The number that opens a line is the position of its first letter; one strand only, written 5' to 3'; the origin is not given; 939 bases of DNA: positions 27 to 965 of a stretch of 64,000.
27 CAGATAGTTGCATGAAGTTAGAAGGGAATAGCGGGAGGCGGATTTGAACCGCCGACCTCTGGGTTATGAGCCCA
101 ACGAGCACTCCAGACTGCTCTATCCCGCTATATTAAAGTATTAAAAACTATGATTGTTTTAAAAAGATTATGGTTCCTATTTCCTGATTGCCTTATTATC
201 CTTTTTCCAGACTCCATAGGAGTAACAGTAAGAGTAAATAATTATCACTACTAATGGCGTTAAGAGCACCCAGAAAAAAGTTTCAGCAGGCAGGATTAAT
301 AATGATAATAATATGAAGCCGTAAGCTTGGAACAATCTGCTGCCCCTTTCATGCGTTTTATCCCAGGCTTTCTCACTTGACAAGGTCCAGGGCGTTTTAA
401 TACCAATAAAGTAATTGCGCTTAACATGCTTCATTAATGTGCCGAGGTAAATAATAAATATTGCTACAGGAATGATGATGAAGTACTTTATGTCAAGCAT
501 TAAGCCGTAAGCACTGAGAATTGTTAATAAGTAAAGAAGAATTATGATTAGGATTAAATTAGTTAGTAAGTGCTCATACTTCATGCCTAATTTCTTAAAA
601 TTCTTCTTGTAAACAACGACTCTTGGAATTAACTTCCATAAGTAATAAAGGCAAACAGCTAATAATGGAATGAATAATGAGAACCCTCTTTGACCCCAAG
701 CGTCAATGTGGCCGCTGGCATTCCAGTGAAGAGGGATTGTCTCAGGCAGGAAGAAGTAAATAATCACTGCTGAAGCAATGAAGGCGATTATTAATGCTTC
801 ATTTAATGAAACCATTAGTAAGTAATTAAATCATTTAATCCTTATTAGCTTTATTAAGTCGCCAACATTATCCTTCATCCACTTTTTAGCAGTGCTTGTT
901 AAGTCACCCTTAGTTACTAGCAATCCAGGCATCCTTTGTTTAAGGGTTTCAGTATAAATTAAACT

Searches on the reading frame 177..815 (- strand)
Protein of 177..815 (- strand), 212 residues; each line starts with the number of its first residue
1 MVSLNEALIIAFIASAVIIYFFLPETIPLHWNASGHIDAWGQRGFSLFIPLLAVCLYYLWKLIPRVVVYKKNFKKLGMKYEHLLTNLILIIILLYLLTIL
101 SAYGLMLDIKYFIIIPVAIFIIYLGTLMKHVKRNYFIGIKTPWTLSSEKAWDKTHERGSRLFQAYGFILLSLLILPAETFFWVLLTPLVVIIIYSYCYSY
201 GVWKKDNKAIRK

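Call 34: find_encoding_contigs(protein=window:177-815:-, flank=10000, max_places=2)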
Protein window:177-815:- (212 aa): no gene with exactly this product is on record in the collection.

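Call 65: search_protein_families(library=pfam, proteins=[window:177-815:-], max_evalue=0.01)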
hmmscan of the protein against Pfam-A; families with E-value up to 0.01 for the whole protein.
window:177-815:- (212 aa): 2 families
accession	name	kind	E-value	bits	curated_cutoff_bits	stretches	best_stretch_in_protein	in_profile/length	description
PF13630.11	SdpI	-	9.4e-19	67.8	28.2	1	131-199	2-71/71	SdpI/YfhL protein family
PF07853.16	DUF1648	-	1.2e-13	50.9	28.7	1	8-53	3-48/49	Domain of unknown function (DUF1648)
